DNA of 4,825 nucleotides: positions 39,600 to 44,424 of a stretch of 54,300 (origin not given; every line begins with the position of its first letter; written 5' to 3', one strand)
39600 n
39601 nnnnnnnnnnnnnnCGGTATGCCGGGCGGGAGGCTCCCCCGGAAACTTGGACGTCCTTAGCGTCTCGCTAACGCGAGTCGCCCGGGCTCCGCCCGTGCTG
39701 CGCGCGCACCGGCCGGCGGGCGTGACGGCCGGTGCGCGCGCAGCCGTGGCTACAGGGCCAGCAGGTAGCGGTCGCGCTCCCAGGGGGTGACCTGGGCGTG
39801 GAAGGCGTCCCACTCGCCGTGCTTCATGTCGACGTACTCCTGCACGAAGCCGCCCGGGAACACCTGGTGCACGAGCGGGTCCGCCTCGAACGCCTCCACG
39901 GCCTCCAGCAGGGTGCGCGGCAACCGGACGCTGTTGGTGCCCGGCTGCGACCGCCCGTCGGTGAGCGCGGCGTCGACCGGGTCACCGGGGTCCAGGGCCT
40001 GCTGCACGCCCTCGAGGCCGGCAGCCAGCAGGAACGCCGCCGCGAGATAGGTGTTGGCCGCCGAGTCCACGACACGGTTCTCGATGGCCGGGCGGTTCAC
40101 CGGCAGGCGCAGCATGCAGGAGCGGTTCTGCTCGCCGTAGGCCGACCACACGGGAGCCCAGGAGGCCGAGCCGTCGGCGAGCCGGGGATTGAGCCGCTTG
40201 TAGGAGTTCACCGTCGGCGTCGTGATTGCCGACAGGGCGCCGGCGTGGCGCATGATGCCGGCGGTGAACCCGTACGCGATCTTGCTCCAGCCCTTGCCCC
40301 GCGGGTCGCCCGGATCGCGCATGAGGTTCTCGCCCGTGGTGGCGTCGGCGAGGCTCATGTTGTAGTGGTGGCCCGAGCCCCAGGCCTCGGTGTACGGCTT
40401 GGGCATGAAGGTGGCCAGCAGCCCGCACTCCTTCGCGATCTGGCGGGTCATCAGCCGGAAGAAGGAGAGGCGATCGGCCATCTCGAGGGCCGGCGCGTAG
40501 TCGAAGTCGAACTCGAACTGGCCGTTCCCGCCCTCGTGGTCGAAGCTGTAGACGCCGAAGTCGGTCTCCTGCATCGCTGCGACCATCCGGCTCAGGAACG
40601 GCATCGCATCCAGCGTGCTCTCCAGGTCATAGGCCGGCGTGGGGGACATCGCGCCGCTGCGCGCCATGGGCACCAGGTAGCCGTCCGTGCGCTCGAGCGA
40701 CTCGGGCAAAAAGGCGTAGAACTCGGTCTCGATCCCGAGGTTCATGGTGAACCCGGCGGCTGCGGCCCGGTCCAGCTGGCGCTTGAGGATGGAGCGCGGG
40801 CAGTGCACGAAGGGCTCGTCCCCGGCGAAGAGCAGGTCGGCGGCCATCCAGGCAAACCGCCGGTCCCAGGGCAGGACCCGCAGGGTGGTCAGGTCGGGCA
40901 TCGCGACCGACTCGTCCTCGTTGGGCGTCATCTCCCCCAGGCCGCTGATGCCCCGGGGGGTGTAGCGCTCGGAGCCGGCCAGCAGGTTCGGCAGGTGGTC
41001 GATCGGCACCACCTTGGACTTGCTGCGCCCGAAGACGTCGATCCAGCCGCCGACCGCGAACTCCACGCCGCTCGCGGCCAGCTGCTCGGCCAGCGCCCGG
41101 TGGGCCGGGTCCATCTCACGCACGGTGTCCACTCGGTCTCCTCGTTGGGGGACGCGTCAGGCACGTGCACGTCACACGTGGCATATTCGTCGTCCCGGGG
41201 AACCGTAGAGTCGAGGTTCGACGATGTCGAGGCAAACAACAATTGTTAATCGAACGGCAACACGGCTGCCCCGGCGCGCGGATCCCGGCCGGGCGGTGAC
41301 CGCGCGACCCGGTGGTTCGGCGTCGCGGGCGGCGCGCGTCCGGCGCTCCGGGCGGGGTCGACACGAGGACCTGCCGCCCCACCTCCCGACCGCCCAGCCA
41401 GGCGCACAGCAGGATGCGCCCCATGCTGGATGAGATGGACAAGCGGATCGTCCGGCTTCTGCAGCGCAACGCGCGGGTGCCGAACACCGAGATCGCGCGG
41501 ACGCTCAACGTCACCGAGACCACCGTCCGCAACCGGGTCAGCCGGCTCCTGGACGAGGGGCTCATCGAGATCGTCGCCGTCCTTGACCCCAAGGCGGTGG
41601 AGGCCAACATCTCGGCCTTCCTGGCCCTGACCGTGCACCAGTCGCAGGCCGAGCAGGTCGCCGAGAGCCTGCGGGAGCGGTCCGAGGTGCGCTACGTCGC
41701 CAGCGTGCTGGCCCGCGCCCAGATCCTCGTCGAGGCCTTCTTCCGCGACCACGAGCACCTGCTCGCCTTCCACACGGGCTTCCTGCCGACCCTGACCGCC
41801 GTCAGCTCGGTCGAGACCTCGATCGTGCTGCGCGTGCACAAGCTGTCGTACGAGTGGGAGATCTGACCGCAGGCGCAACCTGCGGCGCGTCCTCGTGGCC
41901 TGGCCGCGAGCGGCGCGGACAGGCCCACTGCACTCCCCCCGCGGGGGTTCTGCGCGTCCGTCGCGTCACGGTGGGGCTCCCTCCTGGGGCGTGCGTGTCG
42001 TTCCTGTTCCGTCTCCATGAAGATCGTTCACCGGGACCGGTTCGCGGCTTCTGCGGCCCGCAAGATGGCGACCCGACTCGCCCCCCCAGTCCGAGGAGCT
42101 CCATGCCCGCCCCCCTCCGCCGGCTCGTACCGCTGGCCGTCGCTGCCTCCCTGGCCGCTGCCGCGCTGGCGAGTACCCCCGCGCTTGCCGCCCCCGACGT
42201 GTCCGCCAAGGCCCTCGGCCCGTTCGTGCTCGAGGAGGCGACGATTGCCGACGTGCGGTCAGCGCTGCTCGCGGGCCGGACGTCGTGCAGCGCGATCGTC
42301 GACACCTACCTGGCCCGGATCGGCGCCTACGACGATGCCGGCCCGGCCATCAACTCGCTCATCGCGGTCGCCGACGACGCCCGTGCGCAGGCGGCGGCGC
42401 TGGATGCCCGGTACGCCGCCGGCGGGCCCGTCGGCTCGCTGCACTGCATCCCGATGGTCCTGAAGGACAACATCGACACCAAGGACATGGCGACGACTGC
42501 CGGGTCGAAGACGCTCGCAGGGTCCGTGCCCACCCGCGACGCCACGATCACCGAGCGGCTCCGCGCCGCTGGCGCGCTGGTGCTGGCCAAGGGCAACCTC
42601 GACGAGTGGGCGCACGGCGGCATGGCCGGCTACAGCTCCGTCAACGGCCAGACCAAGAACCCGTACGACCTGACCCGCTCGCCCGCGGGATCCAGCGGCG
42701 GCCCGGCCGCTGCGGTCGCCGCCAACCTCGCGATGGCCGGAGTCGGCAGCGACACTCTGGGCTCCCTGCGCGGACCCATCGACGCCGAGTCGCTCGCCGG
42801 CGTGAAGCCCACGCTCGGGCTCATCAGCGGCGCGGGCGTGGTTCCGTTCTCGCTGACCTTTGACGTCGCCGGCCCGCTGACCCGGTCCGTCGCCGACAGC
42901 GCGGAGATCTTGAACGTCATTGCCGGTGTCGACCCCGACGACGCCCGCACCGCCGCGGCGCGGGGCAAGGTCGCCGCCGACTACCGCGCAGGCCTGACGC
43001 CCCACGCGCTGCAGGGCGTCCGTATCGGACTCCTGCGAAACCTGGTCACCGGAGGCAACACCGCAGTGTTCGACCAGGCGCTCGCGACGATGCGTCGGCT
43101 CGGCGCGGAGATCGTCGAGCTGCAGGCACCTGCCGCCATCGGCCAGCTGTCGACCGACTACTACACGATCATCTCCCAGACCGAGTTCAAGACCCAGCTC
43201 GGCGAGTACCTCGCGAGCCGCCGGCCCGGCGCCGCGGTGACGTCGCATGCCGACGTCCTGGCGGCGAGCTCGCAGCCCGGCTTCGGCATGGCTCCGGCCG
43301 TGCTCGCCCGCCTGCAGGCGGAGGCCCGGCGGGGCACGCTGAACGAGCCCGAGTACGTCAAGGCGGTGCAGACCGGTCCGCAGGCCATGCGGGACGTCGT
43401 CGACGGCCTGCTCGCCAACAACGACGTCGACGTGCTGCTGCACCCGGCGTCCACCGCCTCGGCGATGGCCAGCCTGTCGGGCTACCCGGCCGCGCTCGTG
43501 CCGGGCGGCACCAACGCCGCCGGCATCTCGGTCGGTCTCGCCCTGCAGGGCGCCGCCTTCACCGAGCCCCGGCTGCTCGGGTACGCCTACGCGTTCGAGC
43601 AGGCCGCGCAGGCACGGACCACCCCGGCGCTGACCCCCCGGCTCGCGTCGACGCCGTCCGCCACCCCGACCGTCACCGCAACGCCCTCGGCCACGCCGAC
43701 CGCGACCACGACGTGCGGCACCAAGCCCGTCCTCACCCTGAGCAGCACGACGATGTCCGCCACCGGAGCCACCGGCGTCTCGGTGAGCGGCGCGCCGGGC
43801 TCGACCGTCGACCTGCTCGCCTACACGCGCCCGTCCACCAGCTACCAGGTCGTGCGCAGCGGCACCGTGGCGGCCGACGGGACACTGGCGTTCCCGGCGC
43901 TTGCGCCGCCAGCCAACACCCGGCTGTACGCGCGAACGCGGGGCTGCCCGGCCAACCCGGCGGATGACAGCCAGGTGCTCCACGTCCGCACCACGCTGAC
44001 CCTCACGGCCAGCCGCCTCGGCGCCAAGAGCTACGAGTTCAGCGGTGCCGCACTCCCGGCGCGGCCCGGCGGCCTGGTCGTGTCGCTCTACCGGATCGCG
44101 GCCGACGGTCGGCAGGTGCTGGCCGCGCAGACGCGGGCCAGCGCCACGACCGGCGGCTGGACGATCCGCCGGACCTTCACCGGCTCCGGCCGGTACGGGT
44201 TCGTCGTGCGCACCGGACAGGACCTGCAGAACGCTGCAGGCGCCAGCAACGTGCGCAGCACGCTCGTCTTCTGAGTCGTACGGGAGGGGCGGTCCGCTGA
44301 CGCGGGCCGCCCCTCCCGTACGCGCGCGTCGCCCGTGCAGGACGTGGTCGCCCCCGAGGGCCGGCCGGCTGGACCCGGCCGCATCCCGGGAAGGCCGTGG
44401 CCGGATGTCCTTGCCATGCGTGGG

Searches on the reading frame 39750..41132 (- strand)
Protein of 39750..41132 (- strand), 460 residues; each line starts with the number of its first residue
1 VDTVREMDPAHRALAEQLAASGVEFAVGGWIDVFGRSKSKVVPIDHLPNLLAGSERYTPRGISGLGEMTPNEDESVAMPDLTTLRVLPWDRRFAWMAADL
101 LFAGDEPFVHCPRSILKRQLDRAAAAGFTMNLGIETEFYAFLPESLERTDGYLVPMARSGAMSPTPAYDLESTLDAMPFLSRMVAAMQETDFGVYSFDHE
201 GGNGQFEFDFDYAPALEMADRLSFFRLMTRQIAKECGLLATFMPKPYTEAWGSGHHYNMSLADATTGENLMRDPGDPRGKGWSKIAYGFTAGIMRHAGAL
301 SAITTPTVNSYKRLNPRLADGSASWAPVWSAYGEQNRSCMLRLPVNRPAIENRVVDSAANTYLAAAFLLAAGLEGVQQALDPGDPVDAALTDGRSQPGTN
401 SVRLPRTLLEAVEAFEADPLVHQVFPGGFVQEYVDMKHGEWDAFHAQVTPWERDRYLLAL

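Call 89: search_protein_families(library=pfam, proteins=[window:39750-41132:-], max_evalue=0.00001)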
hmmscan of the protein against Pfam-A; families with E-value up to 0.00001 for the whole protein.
window:39750-41132:- (460 aa): 1 family
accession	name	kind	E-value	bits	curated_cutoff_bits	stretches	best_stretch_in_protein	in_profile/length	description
PF00120.29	Gln-synt_C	-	2.1e-93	313.5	24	1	111-456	3-344/344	Glutamine synthetase, catalytic domain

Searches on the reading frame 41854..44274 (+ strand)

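Call 89: search_protein_families(library=pfam, proteins=[window:41854-44274:+], max_evalue=0.00001)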
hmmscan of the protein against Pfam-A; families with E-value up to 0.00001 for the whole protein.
window:41854-44274:+ (806 aa): 1 family
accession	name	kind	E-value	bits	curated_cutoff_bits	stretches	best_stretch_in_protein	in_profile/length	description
PF01425.27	Amidase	-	2.7e-80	271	27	1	148-537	2-381/445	Amidase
